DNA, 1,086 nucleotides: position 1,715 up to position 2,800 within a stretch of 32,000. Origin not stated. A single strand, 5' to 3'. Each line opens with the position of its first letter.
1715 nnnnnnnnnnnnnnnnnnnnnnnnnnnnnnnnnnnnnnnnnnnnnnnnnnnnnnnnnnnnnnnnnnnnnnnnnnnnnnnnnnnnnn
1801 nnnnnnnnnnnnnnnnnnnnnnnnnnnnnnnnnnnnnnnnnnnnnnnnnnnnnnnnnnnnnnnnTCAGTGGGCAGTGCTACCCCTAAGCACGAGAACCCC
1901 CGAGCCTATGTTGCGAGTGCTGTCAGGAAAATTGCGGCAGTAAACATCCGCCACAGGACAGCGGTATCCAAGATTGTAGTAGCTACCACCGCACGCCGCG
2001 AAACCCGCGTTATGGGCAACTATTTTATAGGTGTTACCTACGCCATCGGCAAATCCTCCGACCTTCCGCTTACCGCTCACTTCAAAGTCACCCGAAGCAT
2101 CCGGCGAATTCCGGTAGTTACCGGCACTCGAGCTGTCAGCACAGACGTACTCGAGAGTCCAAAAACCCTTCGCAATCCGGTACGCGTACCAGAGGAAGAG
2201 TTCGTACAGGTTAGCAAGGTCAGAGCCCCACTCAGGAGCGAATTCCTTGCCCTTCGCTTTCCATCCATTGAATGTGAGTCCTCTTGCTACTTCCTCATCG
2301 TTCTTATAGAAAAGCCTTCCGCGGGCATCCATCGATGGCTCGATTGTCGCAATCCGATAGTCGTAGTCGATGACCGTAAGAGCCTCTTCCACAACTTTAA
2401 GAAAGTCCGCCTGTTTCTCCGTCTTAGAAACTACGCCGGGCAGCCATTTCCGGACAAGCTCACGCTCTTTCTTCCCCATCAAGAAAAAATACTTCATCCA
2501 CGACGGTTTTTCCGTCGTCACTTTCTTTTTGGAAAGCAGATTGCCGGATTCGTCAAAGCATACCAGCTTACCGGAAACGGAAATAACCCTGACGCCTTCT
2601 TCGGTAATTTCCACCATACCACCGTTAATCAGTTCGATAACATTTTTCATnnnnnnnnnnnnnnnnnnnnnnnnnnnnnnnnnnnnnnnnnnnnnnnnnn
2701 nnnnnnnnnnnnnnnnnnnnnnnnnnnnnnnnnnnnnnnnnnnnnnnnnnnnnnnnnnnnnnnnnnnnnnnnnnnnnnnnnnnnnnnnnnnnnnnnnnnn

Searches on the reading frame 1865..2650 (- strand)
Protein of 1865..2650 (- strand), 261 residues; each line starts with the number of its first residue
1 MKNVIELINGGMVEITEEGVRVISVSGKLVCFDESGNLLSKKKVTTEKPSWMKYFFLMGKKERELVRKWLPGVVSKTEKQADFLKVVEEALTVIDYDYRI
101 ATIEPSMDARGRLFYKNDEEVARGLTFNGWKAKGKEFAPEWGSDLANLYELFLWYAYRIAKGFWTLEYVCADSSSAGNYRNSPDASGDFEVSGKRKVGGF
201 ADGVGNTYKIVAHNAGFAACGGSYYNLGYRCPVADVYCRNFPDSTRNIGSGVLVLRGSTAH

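Call 7: search_protein_families(library=pfam, proteins=[window:1865-2650:-], max_evalue=1)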
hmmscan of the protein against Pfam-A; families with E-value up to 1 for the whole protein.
window:1865-2650:- (261 aa): 0 families

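Call 8: find_homologous_proteins(query=window:1865-2650:-, max_evalue=0.001)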
Query window:1865-2650:- (261 aa): 95 proteins with E <= 0.001 among 701 candidates.
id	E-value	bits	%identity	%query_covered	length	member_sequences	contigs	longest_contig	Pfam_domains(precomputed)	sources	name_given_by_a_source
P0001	2.3e-175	599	100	100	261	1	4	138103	-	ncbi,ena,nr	ncbi:MAG: hypothetical protein J6M02_07210 [Clostridia bacterium]|nr:hypothetical protein [Clostridi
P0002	7.3e-104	365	78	80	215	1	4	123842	-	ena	-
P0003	1.7e-102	360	66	100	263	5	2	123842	-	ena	-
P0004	3.4e-97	343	73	83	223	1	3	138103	-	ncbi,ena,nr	ncbi:MAG: hypothetical protein J6M02_07215 [Clostridia bacterium]|nr:hypothetical protein [Clostridi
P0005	3.8e-97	343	77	80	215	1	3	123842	-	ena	-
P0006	2.2e-72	262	49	98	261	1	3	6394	-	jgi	-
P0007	5.3e-70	254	59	78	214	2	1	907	-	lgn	-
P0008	1.5e-69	252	50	94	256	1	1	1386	-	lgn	-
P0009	3.8e-68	248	52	95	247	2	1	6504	-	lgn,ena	-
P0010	3.0e-65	238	50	93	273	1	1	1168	-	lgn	-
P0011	3.2e-65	238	48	93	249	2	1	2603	-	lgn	-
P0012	3.9e-65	238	49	98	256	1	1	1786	-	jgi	-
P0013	4.4e-65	238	69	63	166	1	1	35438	-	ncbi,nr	ncbi:MAG: hypothetical protein J6M02_06595, partial [Clostridia bacterium]|nr:hypothetical protein [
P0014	3.7e-64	235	49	88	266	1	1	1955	-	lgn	-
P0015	5.8e-64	234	48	100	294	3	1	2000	-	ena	-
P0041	9.7e-54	200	48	80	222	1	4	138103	-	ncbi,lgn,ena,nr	ncbi:MAG: hypothetical protein J6M02_07110 [Clostridia bacterium]|nr:hypothetical protein [Clostridi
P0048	2.4e-51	193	49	77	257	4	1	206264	-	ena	-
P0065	7.7e-49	184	46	78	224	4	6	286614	-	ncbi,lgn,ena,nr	ncbi:MAG: hypothetical protein IKV94_01715 [Clostridia bacterium]|nr:hypothetical protein [Clostridi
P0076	6.1e-46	175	47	78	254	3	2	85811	-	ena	-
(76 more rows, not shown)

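Call 9: search_protein_families(library=ncbifam, proteins=[window:1865-2650:-], max_evalue=1)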
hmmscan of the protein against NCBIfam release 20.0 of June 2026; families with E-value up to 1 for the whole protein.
window:1865-2650:- (261 aa): 0 families

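Call 10: search_protein_families(library=phrogs, proteins=[window:1865-2650:-], max_evalue=1)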
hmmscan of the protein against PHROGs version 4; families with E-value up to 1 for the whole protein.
window:1865-2650:- (261 aa): 0 families

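Call 13: find_encoding_contigs(protein=P0003, flank=10000, max_places=4)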
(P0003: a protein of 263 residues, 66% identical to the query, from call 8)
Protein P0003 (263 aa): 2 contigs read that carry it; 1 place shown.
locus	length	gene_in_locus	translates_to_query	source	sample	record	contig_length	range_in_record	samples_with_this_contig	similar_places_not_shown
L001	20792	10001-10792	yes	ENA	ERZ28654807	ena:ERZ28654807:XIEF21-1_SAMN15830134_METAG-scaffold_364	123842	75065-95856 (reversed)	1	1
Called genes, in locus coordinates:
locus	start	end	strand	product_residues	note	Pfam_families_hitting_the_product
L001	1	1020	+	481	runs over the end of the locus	PF05697:Trigger_N, PF00254:FKBP_C, PF05698:Trigger_C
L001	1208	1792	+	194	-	PF00574:CLP_protease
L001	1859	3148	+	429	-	PF06689:zf-C4_ClpX, PF00493:MCM (weak), PF05496:RuvB_N (weak), PF01078:Mg_chelatase (faint), PF07724:AAA_2, PF00004:AAA, PF07728:AAA_5 (faint), PF10431:ClpB_D2-small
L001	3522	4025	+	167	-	-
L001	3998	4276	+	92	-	PF05016:ParE_toxin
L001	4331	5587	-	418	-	PF13167:GTP-bdg_N, PF02492:cobW (faint), PF16360:GTP-bdg_M, PF01926:MMR_HSR1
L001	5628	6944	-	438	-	PF01734:Patatin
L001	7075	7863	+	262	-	-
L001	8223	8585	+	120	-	PF22296:bAvd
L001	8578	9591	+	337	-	PF00078:RVT_1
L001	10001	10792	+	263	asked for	-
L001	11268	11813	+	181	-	PF01765:RRF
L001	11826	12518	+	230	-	PF01255:Prenyltransf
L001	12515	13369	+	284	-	PF01148:CTP_transf_1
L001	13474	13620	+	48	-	-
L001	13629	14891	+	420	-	PF02163:Peptidase_M50, PF00595:PDZ (weak), PF14685:PDZ_Tricorn (faint), PF17820:PDZ_6, PF00595:PDZ, PF13180:PDZ_2, PF17820:PDZ_6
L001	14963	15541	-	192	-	PF01121:CoaE, PF13189:Cytidylate_kin2 (weak), PF13238:AAA_18 (weak), PF01202:SKI (faint)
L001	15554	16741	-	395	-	PF01467:CTP_transf_like (weak), PF05636:HIGH_NTase1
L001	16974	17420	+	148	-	PF00075:RNase_H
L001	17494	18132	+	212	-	PF01944:SpoIIM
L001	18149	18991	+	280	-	PF04018:VCA0040-like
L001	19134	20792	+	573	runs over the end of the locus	PF23023:Anti-Pycsar_Apyc1 (faint), PF00753:Lactamase_B, PF12706:Lactamase_B_2, PF22505:RNase_J_b_CASP, PF07521:RMMBL, PF17770:RNase_J_C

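Call 14: find_encoding_contigs(protein=P0041, flank=10000, max_places=3)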
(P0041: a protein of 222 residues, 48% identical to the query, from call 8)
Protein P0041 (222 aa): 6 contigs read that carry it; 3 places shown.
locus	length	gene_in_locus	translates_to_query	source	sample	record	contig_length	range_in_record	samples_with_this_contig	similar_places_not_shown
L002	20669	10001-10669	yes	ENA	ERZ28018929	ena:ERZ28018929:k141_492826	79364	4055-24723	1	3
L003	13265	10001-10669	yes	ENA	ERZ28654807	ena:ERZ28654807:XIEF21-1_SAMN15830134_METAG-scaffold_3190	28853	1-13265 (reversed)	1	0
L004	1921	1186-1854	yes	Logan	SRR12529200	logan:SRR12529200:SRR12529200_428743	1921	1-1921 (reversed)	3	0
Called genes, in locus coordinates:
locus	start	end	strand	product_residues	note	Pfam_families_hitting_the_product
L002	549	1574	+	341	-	PF00152:tRNA-synt_2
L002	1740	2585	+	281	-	PF01209:Ubie_methyltran, PF13489:Methyltransf_23, PF08241:Methyltransf_11, PF08242:Methyltransf_12, PF13649:Methyltransf_25, PF13847:Methyltransf_31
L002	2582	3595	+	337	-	PF02016:Peptidase_S66, PF17676:Peptidase_S66C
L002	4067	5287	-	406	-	PF13393:tRNA-synt_His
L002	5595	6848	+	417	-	PF00587:tRNA-synt_2b, PF03129:HGTP_anticodon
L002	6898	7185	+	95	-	PF00535:Glycos_transf_2 (weak)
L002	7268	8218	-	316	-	PF01699:Na_Ca_ex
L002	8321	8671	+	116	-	-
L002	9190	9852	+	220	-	-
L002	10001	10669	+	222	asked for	-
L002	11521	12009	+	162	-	PF04542:Sigma70_r2, PF08281:Sigma70_r4_2, PF04545:Sigma70_r4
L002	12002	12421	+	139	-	-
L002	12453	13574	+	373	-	-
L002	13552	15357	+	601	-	PF09826:Beta_propel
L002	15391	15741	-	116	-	-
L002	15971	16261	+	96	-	PF07873:YabP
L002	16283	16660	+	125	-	PF09578:Spore_YabQ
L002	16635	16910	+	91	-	PF04977:DivIC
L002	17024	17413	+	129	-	PF00575:S1, PF23459:S1_RRP5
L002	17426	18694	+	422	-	PF07498:Rho_N, PF07497:Rho_RNA_bind, PF00006:ATP-synt_ab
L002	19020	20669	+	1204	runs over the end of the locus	PF07833:Cu_amine_oxidN1 (weak), PF01471:PG_binding_1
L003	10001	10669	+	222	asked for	-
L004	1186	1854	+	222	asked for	-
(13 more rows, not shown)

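Call 15: find_encoding_contigs(protein=P0013, flank=10000, max_places=3)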
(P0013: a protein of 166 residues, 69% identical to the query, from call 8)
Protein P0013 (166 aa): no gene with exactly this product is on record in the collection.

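Call 19: find_encoding_contigs(protein=P0001, flank=10000, max_places=6)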
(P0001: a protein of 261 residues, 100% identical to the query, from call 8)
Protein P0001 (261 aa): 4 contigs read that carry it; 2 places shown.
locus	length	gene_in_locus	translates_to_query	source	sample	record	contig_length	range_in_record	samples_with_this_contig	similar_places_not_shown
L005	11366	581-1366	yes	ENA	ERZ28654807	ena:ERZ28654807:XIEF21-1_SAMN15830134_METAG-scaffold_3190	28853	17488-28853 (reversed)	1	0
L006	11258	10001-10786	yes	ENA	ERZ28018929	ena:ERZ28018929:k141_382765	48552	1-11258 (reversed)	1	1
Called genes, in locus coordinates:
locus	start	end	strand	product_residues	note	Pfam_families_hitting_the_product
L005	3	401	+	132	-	?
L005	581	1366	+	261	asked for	-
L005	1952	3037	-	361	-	PF01168:Ala_racemase_N, PF00842:Ala_racemase_C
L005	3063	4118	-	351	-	PF02388:FemAB, PF13480:Acetyltransf_6, PF02388:FemAB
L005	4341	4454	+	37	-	-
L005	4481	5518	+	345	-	PF07833:Cu_amine_oxidN1, PF01520:Amidase_3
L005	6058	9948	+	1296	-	PF07724:AAA_2 (faint), PF07728:AAA_5 (faint), PF00004:AAA, PF17866:AAA_lid_6, PF00004:AAA, PF17866:AAA_lid_6, PF00004:AAA, PF17866:AAA_lid_6, +27 more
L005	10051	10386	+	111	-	-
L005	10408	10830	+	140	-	-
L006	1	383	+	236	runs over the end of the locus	PF09359:VTC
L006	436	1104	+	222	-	PF16316:DUF4956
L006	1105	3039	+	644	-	PF14262:Cthe_2159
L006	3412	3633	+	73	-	-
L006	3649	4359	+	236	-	-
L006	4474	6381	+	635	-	PF00795:CN_hydrolase, PF02540:NAD_synthase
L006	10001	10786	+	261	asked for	-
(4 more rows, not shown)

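Call 20: find_encoding_contigs(protein=P0002, flank=10000, max_places=4)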
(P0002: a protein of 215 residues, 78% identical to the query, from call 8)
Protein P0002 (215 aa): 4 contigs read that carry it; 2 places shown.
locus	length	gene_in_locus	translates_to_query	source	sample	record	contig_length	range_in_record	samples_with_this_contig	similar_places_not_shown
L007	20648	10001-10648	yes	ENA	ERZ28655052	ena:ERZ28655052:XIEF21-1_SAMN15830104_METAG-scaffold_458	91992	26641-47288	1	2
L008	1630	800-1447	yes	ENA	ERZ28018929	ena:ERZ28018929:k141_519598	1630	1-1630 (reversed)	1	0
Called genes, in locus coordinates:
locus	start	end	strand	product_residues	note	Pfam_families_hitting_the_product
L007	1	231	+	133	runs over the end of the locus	PF00293:NUDIX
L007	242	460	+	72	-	-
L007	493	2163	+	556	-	PF01268:FTHFS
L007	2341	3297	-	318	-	PF12146:Hydrolase_4, PF00561:Abhydrolase_1, PF12697:Abhydrolase_6 (weak), PF00326:Peptidase_S9 (weak)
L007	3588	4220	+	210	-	-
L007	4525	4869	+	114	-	PF03780:Asp23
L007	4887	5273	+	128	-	PF01029:NusB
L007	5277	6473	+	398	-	PF13742:tRNA_anti_2, PF01336:tRNA_anti-codon, PF02601:Exonuc_VII_L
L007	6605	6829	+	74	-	-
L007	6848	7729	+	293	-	PF00348:polyprenyl_synt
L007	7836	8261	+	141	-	PF02681:DUF212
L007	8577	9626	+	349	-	PF03193:RsgA_GTPase, PF00005:ABC_tran (weak), PF01926:MMR_HSR1 (weak)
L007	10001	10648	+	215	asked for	-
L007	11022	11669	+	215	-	-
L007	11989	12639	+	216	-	-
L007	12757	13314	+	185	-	-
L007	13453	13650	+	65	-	PF12844:HTH_19, PF13560:HTH_31 (weak), PF01381:HTH_3, PF13443:HTH_26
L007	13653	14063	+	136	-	PF09946:DUF2178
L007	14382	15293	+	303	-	PF04072:LCM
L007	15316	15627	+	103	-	PF06445:GyrI-like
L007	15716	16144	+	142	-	PF00571:CBS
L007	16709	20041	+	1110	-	PF17757:UvrB_inter, PF02559:CarD_TRCF_RID, PF00270:DEAD, PF00271:Helicase_C, PF03461:TRCF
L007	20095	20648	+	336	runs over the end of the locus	PF13623:SurA_N_2, PF13624:SurA_N_3 (weak), PF13145:Rotamase_2 (faint), PF13616:Rotamase_3, PF00639:Rotamase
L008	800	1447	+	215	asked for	-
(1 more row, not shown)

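Call 24: list_cluster_members(proteins=[P0001, P0004, P0003, P0002, P0005, L001:7075-7863:+])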
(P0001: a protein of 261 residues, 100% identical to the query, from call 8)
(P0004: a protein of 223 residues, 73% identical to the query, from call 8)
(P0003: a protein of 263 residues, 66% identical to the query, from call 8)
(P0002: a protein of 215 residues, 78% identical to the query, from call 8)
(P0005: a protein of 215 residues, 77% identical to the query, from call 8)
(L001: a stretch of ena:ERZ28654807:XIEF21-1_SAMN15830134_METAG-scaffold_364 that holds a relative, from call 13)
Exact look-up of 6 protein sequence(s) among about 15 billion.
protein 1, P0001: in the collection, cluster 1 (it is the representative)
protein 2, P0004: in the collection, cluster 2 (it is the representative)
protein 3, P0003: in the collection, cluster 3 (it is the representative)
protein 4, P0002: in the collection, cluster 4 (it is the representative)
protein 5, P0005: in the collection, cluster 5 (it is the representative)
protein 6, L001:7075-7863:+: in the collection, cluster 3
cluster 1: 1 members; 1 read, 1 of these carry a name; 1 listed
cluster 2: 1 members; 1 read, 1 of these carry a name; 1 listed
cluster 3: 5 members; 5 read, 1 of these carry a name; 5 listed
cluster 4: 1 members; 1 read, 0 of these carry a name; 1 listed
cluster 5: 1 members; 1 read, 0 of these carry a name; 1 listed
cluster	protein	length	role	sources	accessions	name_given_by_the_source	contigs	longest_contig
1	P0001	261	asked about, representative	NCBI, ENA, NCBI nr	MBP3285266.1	MAG: hypothetical protein J6M02_07210 [Clostridia bacterium] | hypothetical protein [Clostridia bacterium]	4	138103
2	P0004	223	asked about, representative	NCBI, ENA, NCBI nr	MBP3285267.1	MAG: hypothetical protein J6M02_07215 [Clostridia bacterium] | hypothetical protein [Clostridia bacterium]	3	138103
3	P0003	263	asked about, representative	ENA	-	-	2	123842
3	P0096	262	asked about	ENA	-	-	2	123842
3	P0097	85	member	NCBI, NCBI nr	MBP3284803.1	MAG: hypothetical protein J6M02_04830, partial [Clostridia bacterium] | hypothetical protein [Clostridia bacterium]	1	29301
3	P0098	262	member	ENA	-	-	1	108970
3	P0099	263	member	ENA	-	-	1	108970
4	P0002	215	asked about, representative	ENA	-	-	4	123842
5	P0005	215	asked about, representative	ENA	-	-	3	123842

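Call 26: search_protein_families(library=pfam, proteins=[L001:8223-8585:+, L001:8578-9591:+, L001:7075-7863:+, L002:9190-9852:+, L007:12757-13314:+], max_evalue=0.1)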
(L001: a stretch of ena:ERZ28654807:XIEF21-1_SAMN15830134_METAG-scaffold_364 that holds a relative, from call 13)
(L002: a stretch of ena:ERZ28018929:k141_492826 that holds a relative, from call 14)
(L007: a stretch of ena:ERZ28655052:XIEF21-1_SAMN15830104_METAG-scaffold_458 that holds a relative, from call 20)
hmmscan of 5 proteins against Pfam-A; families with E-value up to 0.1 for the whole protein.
L001:8223-8585:+ (120 aa): 2 families
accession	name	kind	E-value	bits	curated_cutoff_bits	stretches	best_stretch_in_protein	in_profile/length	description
PF22296.2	bAvd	-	6.2e-17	62.5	40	1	7-113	1-106/107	bAvd-like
PF05635.17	23S_rRNA_IVP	-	0.045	14.4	33.8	1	8-108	4-105/106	23S rRNA-intervening sequence protein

L001:8578-9591:+ (337 aa): 2 families
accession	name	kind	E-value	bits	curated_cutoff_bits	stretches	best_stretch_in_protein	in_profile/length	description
PF00078.32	RVT_1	-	3e-16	60.2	29.6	1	74-273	10-205/205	Reverse transcriptase (RNA-dependent DNA polymerase)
PF08388.16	GIIM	-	0.0084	16.5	23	1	287-332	3-51/80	Group II intron, maturase-specific domain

L001:7075-7863:+ (262 aa): 0 families

L002:9190-9852:+ (220 aa): 0 families

L007:12757-13314:+ (185 aa): 1 family
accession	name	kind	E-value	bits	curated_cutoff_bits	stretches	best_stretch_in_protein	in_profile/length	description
PF01797.21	Y1_Tnp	-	0.00037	21.1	23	1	86-171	41-121/121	Transposase IS200 like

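Call 29: find_encoding_contigs(protein=P0099, flank=5000, max_places=3)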
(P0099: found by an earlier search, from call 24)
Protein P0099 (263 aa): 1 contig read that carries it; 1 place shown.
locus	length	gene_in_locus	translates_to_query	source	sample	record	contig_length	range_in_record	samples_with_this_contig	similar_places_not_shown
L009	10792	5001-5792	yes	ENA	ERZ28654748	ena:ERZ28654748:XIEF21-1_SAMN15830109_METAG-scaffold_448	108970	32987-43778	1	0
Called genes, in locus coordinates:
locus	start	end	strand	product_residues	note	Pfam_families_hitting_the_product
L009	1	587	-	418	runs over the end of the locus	PF13167:GTP-bdg_N, PF02492:cobW (faint), PF16360:GTP-bdg_M, PF01926:MMR_HSR1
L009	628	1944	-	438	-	PF01734:Patatin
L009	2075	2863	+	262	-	-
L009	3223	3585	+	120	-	PF22296:bAvd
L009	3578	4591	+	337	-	PF00078:RVT_1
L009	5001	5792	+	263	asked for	-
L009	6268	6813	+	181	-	PF01765:RRF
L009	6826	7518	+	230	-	PF01255:Prenyltransf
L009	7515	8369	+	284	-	PF01148:CTP_transf_1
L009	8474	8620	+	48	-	-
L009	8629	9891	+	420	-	PF02163:Peptidase_M50, PF00595:PDZ (weak), PF14685:PDZ_Tricorn (faint), PF17820:PDZ_6, PF00595:PDZ, PF13180:PDZ_2, PF17820:PDZ_6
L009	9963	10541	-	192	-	PF01121:CoaE, PF13189:Cytidylate_kin2 (weak), PF13238:AAA_18 (weak), PF01202:SKI (faint)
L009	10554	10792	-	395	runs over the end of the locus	PF01467:CTP_transf_like (weak), PF05636:HIGH_NTase1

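Call 31: predict_structure(alignment_id=A3)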
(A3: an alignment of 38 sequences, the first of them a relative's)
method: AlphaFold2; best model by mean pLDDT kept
length: 261 residues; sequences in the alignment: 38
mean_pLDDT: 92.8   pTM: 0.82
mean pLDDT of the five models: 92.8, 92.5, 92.3, 90.5, 87.2
residues with pLDDT >= 90: 213; 70-90: 33; 50-70: 8; < 50: 7
segments of 3 or more residues with pLDDT < 50: 42-45
pLDDT, mean of each block of 10 residues (from residue 1): 79 89 80 87 61 97 99 98 99 98 98 98 97 96 97 99 98 97 95 96 98 96 97 95 92 84 34
secondary structure, 60 per line:
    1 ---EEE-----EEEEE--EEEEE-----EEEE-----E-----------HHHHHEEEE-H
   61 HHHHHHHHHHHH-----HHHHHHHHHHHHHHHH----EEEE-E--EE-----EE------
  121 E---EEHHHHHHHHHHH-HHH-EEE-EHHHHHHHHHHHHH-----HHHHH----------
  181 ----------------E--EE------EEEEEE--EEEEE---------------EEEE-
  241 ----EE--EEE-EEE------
elements in order: E4-6 E12-16 E19-23 E29-32 H50-54 E55-58 H60-72 H78-93 E98-101 H127-137 E143-145 H148-160 H166-170 E208-213 E216-220 E236-239 E249-251 E253-255

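Call 33: find_related_loci(query=P0001, collection=genome_contigs, flank=10000)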
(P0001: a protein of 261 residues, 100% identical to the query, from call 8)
Query P0001 (261 aa) in genome_contigs; peptide patterns used: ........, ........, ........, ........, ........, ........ (x = any residue, [..] = any of these).
74 stretches matched a pattern, but none encodes a relative of the query by tblastn (E <= 1e-3).
